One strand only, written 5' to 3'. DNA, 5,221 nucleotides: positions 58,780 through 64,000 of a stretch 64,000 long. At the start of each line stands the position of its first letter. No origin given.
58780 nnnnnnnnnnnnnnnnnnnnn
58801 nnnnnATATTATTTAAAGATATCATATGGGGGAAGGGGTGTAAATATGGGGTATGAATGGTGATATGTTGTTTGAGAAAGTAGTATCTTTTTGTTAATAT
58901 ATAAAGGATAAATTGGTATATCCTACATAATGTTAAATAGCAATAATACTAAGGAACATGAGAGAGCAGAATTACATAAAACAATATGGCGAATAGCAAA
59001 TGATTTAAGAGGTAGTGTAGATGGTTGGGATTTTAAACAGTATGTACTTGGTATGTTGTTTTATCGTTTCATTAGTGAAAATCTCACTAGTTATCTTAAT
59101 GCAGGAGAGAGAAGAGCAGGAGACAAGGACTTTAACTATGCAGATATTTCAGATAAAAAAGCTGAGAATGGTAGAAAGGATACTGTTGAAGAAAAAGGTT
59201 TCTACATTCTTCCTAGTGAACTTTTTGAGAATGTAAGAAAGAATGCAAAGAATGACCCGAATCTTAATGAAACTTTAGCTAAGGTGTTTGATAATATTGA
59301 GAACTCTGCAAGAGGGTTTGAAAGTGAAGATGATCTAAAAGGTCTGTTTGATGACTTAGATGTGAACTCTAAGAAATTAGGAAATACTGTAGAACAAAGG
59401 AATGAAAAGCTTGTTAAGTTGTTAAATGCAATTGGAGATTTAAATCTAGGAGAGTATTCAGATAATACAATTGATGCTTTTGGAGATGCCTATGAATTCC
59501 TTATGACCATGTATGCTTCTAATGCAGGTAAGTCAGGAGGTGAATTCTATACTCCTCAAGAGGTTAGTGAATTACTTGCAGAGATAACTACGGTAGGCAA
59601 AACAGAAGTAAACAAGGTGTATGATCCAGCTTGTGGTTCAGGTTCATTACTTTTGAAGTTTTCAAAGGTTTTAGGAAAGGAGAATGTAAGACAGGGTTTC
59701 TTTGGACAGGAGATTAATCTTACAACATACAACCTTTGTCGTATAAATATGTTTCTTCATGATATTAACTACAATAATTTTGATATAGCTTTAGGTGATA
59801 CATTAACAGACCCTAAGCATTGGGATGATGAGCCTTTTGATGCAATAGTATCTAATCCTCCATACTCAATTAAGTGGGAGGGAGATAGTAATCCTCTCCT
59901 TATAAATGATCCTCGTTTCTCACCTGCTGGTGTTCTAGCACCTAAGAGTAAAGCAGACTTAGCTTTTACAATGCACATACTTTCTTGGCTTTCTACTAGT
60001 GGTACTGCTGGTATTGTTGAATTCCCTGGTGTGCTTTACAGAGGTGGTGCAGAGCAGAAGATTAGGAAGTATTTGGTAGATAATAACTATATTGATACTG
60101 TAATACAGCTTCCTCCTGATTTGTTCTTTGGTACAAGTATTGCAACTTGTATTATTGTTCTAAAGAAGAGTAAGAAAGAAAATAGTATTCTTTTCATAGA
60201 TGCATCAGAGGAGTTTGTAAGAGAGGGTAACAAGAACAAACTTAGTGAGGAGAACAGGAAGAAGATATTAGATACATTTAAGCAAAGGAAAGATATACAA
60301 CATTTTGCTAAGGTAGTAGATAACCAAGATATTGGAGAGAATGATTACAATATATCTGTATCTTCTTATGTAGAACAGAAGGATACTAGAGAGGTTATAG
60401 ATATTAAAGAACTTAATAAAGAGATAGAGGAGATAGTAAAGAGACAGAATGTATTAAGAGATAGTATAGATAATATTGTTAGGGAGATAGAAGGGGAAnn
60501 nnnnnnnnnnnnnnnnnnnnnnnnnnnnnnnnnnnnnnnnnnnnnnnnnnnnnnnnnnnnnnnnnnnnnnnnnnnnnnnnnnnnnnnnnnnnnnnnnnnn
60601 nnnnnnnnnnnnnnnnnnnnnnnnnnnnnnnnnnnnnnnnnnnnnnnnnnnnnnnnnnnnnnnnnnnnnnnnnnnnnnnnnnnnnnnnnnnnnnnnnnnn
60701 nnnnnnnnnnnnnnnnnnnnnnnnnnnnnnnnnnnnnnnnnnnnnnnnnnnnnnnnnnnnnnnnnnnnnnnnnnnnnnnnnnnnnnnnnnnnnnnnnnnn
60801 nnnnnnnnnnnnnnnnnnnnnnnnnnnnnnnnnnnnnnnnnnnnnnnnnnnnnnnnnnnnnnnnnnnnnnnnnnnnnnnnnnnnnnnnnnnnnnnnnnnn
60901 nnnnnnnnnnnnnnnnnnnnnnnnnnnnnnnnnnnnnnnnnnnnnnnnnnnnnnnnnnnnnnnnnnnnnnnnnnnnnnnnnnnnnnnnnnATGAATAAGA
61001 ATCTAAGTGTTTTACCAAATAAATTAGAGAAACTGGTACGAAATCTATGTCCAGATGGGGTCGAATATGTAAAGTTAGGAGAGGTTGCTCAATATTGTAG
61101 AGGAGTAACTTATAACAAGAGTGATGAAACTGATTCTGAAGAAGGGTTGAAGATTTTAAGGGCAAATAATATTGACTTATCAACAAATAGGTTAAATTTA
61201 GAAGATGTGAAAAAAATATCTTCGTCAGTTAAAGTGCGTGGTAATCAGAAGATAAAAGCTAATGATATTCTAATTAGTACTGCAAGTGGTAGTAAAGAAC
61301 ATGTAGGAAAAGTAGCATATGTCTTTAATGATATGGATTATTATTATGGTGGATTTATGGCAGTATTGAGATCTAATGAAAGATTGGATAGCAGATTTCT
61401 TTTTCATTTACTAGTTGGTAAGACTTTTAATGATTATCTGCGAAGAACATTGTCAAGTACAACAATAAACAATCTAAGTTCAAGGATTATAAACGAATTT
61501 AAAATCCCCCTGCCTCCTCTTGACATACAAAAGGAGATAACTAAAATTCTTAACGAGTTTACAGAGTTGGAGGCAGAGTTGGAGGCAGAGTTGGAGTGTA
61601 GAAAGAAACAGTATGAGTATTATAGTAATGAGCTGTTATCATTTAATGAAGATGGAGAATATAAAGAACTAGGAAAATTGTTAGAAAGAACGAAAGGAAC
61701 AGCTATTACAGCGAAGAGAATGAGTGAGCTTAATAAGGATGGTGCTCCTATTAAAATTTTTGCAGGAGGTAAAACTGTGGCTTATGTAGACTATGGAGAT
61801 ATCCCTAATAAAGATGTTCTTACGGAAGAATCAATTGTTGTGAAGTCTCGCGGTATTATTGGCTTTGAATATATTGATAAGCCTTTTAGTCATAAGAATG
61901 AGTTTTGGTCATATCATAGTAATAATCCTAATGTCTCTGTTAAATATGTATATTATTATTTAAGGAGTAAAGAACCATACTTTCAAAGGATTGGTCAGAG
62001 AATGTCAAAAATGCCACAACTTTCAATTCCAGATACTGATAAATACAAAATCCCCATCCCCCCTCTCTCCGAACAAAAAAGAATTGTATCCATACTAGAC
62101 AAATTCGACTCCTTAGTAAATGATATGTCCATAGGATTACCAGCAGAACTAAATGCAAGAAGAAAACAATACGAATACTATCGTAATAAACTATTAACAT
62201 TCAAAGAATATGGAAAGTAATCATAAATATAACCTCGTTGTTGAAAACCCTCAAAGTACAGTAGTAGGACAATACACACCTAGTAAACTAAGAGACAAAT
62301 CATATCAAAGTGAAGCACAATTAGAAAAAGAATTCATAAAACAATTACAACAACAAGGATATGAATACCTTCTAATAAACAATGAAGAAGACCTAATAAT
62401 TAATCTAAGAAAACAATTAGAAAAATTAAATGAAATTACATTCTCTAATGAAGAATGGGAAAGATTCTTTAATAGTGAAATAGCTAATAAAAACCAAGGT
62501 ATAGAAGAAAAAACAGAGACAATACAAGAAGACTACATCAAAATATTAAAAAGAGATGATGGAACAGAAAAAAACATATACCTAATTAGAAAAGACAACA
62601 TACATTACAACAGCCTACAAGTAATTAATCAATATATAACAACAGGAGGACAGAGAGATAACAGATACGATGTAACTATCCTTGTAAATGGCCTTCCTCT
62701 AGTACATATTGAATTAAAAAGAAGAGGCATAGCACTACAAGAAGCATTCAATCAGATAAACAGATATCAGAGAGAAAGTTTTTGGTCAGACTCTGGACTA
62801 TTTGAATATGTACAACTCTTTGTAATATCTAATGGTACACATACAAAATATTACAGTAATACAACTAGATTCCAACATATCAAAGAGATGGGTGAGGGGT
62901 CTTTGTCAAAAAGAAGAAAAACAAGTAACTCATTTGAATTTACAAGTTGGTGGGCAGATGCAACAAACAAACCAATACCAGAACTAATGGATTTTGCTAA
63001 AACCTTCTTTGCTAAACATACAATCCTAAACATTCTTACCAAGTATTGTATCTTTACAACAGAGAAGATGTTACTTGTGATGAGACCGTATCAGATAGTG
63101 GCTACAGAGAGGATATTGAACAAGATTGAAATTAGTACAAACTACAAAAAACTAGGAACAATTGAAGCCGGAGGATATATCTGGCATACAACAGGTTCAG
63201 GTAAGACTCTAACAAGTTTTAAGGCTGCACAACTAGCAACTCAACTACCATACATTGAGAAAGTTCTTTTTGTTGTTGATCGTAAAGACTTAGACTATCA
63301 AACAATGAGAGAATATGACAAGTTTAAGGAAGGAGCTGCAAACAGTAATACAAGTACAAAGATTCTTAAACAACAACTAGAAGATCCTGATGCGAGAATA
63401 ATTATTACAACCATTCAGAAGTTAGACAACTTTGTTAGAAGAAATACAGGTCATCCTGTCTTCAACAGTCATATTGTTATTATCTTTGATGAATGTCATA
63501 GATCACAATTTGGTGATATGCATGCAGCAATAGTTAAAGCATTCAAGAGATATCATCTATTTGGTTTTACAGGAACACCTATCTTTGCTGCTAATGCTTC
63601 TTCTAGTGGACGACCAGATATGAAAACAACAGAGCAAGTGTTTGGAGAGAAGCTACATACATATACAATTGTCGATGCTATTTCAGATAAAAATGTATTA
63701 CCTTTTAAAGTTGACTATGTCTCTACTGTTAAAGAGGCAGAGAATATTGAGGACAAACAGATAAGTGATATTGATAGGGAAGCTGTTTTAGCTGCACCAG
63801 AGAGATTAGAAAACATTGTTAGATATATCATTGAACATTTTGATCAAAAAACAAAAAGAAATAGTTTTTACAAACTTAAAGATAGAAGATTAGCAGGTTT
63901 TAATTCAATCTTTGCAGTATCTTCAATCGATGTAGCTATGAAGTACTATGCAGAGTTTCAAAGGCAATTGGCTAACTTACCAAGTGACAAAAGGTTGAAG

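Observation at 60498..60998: HEPN-like small ORF inserted inside a Type I R-M operon (hsdM-X-hsdS-hsdR), all four genes overlapping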

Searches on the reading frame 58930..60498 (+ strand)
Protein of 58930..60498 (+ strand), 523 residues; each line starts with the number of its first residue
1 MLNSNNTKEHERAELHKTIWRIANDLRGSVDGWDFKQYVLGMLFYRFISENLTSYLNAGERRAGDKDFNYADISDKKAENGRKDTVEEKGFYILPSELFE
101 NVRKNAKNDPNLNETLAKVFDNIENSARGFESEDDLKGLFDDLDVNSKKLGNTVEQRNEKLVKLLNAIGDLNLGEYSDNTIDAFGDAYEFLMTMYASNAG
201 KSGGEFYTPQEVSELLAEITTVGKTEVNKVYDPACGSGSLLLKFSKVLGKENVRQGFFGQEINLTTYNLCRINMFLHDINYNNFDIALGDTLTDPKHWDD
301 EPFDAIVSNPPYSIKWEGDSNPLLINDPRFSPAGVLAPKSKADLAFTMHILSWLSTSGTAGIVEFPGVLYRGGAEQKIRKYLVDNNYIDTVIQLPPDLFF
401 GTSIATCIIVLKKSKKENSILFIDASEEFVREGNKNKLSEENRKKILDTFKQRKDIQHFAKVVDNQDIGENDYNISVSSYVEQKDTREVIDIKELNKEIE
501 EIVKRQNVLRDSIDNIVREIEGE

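Call 3: search_protein_families(library=pfam, proteins=[window:58930-60498:+], max_evalue=1)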
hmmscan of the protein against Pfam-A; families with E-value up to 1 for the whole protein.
window:58930-60498:+ (523 aa): 8 families
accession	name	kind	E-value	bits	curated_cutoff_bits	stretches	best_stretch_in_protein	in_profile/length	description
PF02384.22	N6_Mtase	-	1.6e-119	399.3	20.4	1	180-488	2-310/311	N-6 DNA Methylase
PF12161.14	HsdM_N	-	7.1e-22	78.9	24.5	1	15-168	1-135/135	HsdM N-terminal domain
PF07669.17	Eco57I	-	0.00046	20.8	25.3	1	292-394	69-165/171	Eco57I restriction-modification methylase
PF13847.12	Methyltransf_31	-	0.00089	19.4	27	1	228-309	5-81/145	Methyltransferase domain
PF05175.20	MTS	-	0.0012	19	23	1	221-313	26-109/170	Methyltransferase small domain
PF01170.24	UPF0020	-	0.0064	16.6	22.3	1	228-314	30-133/197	RMKL-like, methyltransferase domain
PF14712.11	Snapin_Pallidin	-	0.19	12.6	29.6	0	491-519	14-42/89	Snapin/Pallidin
PF11083.13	Relaxase_C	-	0.65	10.7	30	1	458-521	54-117/125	C-terminal helical hairpin domain from relaxase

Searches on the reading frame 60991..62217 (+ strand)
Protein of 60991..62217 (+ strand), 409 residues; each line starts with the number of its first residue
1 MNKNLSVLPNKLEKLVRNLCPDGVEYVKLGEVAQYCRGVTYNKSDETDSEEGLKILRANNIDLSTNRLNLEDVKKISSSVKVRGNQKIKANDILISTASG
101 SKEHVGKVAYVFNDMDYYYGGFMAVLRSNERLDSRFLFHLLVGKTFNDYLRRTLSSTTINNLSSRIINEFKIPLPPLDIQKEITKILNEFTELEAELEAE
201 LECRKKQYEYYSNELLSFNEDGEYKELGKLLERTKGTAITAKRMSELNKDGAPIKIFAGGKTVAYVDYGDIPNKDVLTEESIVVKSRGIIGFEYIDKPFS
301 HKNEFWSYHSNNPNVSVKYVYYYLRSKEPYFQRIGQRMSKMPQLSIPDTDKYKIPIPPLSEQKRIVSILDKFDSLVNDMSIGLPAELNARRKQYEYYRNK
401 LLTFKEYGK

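Call 3: search_protein_families(library=pfam, proteins=[window:60991-62217:+], max_evalue=1)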
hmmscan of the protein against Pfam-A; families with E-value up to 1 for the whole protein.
window:60991-62217:+ (409 aa): 2 families
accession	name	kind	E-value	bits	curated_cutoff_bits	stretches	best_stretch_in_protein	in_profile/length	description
PF01420.25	Methylase_S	-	3.4e-41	141.7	22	2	21-202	1-167/168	Type I restriction modification DNA specificity domain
PF13094.11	CENP-Q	-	0.35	11.4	28.5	1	171-216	8-57/162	CENP-Q, a CENPA-CAD centromere complex subunit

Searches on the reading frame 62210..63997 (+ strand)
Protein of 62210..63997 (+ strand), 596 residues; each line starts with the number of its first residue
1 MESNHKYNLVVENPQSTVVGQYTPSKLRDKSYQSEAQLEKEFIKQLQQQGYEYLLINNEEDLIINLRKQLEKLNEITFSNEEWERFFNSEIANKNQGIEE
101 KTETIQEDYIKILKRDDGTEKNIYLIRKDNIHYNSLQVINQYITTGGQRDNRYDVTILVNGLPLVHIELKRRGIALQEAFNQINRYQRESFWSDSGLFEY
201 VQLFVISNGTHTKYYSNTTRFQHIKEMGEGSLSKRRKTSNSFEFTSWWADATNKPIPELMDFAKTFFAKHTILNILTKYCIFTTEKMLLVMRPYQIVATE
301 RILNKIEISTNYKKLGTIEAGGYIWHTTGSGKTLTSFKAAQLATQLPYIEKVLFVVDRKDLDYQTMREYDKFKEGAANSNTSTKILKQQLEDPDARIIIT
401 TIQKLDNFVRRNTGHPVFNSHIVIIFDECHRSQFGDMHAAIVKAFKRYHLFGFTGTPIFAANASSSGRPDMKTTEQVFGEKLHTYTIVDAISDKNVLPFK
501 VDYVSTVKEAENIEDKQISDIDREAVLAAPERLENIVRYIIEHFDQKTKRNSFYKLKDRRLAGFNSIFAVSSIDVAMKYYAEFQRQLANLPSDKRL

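Call 3: search_protein_families(library=pfam, proteins=[window:62210-63997:+], max_evalue=1)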
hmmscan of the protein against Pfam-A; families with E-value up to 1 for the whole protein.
window:62210-63997:+ (596 aa): 7 families
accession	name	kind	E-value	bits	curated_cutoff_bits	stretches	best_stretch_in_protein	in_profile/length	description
PF18766.7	SWI2_SNF2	-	4.5e-58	196.9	26.7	1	294-521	1-204/221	SWI2/SNF2 ATPase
PF04313.20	HSDR_N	-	5.6e-45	154.1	25.1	1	32-222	1-197/198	Type I restriction enzyme R protein N terminus (HSDR_N)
PF04851.21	ResIII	-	3e-40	138.2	22.5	1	290-458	3-163/164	Type III restriction enzyme, res subunit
PF00270.35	DEAD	-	3.2e-10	40.5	26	1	327-458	22-161/167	DEAD/DEAH box helicase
PF13588.12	HSDR_N_2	-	6.8e-05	23.4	25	1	129-226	15-105/110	Type I restriction enzyme R protein N terminus (HSDR_N)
PF22679.2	T1R_D3-like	-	0.0026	18.6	27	1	563-590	2-29/158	Type I restriction enzyme subunit R domain 3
PF01656.29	CbiA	-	0.062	13.7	25.4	0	492-551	26-90/125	CobQ/CobB/MinD/ParA nucleotide binding domain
